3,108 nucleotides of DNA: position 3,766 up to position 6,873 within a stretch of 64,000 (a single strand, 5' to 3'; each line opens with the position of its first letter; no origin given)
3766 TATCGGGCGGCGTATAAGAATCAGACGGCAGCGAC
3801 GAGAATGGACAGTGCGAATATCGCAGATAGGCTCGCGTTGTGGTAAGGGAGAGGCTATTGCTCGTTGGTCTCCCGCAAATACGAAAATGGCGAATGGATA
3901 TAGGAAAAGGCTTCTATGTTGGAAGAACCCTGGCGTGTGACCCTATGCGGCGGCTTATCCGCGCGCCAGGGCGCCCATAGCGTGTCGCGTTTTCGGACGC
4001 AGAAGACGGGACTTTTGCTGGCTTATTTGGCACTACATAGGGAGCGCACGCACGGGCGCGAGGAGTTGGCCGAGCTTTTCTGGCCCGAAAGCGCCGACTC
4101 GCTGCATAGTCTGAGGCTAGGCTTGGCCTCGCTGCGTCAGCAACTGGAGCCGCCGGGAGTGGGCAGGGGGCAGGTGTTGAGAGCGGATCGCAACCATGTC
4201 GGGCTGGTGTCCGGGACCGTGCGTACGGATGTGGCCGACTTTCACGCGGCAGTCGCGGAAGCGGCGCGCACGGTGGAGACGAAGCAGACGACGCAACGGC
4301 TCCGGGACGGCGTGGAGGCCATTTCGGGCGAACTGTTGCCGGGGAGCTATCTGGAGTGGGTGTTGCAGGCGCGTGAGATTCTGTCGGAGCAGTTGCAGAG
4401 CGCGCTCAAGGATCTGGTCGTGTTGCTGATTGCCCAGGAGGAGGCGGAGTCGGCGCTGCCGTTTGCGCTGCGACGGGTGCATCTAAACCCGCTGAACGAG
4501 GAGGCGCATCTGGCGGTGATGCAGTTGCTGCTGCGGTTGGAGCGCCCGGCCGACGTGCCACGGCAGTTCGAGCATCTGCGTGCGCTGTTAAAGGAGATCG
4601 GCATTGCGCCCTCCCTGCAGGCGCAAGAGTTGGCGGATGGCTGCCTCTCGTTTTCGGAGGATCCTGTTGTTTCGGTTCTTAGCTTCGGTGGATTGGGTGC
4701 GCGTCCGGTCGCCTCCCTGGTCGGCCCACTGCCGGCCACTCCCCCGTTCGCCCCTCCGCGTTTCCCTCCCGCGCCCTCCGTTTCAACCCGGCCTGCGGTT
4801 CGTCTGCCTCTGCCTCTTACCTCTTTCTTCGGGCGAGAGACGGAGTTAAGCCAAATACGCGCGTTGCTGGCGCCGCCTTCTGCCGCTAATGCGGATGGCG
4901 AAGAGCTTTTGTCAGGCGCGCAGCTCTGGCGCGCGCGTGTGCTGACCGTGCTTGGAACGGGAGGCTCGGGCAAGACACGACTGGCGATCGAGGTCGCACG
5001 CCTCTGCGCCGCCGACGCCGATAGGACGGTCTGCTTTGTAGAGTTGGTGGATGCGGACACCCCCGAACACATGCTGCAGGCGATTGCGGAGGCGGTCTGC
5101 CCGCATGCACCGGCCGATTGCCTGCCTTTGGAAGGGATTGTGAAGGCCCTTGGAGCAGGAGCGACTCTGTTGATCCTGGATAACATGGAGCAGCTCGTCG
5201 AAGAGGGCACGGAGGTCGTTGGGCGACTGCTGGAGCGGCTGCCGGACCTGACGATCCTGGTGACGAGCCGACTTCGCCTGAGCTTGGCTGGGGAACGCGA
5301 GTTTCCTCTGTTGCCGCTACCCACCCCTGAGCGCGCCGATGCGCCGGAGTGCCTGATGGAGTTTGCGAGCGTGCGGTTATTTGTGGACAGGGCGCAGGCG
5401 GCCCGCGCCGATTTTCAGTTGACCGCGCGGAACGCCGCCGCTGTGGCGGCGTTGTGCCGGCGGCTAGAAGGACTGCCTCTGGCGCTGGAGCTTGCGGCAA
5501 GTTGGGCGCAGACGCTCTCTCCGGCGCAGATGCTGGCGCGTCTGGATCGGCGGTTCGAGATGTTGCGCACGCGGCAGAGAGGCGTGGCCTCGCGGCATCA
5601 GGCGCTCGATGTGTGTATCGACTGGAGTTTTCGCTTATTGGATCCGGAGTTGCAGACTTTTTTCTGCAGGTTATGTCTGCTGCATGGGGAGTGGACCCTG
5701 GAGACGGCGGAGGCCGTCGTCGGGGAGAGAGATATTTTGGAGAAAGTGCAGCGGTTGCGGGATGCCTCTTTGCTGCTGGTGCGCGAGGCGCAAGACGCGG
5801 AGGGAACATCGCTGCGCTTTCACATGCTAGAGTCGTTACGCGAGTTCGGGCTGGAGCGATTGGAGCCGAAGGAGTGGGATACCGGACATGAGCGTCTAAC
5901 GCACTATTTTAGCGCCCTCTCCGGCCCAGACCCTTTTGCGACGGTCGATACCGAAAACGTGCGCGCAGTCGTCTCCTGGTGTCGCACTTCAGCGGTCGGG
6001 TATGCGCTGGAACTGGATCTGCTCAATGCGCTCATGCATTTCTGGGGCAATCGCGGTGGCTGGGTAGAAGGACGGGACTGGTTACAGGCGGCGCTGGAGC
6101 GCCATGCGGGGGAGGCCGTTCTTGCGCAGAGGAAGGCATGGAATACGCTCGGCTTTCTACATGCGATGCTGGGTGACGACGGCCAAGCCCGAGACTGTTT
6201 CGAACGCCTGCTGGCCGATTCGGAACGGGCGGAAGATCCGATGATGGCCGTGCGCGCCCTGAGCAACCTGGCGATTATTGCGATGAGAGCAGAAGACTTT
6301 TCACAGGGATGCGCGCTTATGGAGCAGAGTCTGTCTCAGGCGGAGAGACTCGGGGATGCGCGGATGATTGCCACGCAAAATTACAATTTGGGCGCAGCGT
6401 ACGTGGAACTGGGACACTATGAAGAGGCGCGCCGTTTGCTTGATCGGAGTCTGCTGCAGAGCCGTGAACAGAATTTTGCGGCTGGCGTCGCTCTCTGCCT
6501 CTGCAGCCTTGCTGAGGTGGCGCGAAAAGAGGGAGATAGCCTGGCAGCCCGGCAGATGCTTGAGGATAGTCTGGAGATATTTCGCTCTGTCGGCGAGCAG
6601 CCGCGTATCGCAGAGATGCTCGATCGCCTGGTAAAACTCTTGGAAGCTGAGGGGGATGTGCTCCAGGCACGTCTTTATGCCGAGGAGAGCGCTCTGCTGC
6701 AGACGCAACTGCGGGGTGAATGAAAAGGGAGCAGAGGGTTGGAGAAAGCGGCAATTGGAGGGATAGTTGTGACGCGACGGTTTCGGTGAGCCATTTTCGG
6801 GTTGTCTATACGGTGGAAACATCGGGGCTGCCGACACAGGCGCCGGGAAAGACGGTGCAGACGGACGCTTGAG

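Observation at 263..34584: Four BTAD–NB-ARC–TPR loci in 35 kb, each intact copy immediately followed by a secreted-protein gene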

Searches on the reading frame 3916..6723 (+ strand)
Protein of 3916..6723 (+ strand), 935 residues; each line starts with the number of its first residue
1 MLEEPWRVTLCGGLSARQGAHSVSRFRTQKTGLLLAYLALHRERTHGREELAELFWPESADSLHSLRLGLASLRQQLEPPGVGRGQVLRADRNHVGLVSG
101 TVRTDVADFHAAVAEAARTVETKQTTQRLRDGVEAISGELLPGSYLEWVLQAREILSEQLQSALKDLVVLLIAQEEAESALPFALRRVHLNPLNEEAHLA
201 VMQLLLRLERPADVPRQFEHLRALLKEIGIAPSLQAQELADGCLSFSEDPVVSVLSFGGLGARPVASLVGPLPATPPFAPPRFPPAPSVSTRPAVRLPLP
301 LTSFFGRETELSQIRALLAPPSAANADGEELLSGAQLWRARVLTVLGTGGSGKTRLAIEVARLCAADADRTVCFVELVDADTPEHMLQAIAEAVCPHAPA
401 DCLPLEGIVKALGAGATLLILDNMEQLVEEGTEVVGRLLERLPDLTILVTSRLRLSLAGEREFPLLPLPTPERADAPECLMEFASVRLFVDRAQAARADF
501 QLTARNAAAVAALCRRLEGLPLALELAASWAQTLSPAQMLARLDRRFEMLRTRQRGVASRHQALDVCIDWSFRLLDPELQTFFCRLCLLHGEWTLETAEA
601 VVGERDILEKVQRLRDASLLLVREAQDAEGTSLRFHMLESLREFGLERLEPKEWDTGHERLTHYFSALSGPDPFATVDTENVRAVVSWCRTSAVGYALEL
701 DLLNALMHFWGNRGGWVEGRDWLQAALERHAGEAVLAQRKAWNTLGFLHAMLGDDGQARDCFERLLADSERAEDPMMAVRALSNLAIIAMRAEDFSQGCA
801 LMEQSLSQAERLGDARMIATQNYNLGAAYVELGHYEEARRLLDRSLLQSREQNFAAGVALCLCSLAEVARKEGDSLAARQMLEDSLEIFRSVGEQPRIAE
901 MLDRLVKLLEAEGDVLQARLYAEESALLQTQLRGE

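Call 3: search_protein_families(library=pfam, proteins=[window:3916-6723:+], max_evalue=0.01)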
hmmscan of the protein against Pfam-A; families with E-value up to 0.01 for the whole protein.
window:3916-6723:+ (935 aa): 17 families
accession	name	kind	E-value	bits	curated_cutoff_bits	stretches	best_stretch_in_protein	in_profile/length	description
PF13424.12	TPR_12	-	4.3e-17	62.5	30.1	3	780-846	4-72/77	Tetratricopeptide repeat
PF03704.23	BTAD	-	1.3e-11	45.4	22.1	1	104-240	1-142/146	Bacterial transcriptional activator domain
PF07719.23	TPR_2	-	1.6e-10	40.7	27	2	823-847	5-29/34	Tetratricopeptide repeat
PF00515.34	TPR_1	-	3e-07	30.4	27.8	0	823-846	5-28/34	Tetratricopeptide repeat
PF13374.12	TPR_10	-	9.1e-07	29.1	27.5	0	824-846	7-29/42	Tetratricopeptide repeat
PF13401.12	AAA_22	-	9.5e-07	29.6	27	1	340-463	5-126/130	AAA domain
PF00931.28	NB-ARC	-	6.3e-05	22.8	23.5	1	341-569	19-243/248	NB-ARC domain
PF25199.1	nSTAND_NTPase5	-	0.0001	22.6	34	1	306-455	6-136/145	Novel STAND NTPase 5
PF13181.12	TPR_8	-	0.0002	21.7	25.7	0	823-845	5-27/34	Tetratricopeptide repeat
PF00486.34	Trans_reg_C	-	0.00022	21.7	26.2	1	28-79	7-59/77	Transcriptional regulatory protein, C terminal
PF05729.18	NACHT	-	0.00022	21.5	26.7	1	341-454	1-131/167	NACHT domain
PF11817.14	Foie-gras_1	-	0.0015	18.8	23.3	1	793-875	162-244/257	Foie gras liver health family 1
PF13191.12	AAA_16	-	0.0044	18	32.6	1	304-444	2-161/167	AAA ATPase domain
PF13174.12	TPR_6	-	0.0053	17.8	26.3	0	823-844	4-25/33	Tetratricopeptide repeat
PF13176.12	TPR_7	-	0.0071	16.8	27.9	0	823-849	3-29/36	Tetratricopeptide repeat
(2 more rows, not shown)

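Call 36: search_protein_families(library=padloc, proteins=[window:3916-6723:+], max_evalue=0.01)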
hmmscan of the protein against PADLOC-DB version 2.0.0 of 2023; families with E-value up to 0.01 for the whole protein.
window:3916-6723:+ (935 aa): 1 family
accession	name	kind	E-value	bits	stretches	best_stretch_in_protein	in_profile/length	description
PDLC05012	PDC-S39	-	0.00083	16.2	1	846-916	206-276/615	-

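Call 37: search_protein_families(library=ncbifam, proteins=[window:3916-6723:+], max_evalue=0.01)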
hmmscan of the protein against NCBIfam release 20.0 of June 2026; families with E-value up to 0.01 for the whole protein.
window:3916-6723:+ (935 aa): 6 families
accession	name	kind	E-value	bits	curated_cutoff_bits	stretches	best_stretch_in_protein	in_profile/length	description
NF041717.1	HaaA_phane_TPR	equivalog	9.7e-12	43.8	1125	2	741-924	674-857/882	cyclophane-containing RiPP biosynthesis TPR protein HaaT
NF053617.1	SARPRegAfsRStmc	equivalog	6.1e-11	41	1430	1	732-924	769-961/986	SARP-family global regulator AfsR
NF003420.0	PRK04841.1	equivalog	4.1e-06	25.1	537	0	506-638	204-323/903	HTH-type transcriptional regulator MalT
NF053720.1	NsdA_fam_reg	subfamily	4.6e-06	26.4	75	2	822-918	332-426/432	NsdA family TPR-like regulatory protein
TIGR02521.1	type_IV_pilW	equivalog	0.0013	18.3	154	0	797-886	10-92/234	type IV pilus biogenesis/stability protein PilW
NF053520.1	HK_Porph_FimS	equivalog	0.0013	17.1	600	1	753-902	98-247/618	sensor histidine kinase FimS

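Call 82: list_cluster_members(proteins=[P0001, P0121, window:3916-6723:+, window:7040-7762:+, window:30822-31367:-])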
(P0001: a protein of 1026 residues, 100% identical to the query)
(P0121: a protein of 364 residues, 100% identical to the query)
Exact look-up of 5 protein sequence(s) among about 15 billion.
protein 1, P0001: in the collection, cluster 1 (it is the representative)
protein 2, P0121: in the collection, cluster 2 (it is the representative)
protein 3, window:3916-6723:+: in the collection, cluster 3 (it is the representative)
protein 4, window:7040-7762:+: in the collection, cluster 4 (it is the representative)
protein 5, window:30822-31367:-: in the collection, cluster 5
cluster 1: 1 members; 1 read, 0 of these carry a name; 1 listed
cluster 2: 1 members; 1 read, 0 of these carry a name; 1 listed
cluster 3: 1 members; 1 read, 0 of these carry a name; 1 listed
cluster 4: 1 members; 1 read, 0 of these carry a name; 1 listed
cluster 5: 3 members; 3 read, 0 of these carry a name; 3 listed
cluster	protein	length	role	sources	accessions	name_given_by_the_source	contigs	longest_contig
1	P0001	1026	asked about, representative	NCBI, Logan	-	-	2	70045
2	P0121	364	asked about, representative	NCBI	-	-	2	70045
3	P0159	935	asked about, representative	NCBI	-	-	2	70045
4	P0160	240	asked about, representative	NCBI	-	-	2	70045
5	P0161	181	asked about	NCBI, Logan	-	-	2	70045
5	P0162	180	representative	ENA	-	-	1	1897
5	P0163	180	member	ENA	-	-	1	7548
